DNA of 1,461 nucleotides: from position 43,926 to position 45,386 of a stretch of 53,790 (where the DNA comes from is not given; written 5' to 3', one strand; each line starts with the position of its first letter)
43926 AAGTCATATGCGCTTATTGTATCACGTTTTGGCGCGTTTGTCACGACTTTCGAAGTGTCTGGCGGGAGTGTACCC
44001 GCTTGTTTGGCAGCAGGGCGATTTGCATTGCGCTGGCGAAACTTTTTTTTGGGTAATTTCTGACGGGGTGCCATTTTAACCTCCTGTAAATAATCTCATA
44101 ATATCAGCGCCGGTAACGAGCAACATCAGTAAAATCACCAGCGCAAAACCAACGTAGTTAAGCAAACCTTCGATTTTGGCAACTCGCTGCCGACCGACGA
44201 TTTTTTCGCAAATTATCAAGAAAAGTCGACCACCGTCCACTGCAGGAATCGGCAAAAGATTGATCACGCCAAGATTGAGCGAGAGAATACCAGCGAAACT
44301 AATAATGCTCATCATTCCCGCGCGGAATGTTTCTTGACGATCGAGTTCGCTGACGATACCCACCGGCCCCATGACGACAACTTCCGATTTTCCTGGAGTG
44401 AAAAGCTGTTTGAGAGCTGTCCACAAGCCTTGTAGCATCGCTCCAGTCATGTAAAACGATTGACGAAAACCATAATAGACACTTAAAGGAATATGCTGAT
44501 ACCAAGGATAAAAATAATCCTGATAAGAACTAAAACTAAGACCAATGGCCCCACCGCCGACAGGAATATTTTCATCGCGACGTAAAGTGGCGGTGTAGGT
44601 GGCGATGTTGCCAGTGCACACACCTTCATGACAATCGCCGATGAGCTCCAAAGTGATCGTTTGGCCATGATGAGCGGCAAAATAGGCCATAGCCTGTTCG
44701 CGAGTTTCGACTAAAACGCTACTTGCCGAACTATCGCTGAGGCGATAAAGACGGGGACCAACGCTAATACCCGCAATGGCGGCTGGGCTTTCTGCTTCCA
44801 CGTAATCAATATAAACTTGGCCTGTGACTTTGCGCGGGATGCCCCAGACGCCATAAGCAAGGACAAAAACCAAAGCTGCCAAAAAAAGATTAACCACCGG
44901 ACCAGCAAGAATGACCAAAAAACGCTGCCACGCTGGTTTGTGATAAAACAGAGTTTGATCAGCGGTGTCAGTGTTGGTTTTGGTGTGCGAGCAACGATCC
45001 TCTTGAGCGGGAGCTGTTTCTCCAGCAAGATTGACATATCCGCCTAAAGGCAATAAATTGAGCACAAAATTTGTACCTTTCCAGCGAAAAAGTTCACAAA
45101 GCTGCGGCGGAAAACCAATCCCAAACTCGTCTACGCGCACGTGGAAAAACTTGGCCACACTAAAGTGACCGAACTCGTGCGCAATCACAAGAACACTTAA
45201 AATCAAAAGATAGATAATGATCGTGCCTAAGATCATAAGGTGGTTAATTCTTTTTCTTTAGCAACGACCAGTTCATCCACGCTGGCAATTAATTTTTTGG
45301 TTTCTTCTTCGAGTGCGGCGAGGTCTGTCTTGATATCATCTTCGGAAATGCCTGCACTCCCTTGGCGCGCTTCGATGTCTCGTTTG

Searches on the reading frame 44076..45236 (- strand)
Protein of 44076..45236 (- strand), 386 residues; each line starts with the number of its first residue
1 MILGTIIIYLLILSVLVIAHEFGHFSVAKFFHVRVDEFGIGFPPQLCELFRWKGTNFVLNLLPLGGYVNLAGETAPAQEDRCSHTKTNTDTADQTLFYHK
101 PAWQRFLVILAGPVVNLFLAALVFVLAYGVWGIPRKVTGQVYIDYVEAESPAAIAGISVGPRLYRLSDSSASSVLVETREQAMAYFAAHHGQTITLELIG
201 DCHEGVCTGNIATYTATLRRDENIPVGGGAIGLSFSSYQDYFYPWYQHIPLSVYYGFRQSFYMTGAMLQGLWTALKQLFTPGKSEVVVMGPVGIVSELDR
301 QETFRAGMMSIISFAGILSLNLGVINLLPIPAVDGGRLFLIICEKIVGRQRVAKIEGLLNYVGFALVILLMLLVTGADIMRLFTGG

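Call 14: search_protein_families(library=pfam, proteins=[window:44076-45236:-], max_evalue=0.00001)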
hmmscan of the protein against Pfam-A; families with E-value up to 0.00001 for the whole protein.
window:44076-45236:- (386 aa): 1 family
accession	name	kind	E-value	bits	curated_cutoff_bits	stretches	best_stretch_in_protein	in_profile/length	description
PF02163.28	Peptidase_M50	-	2.2e-56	191.1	27.2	1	9-370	2-221/221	Peptidase family M50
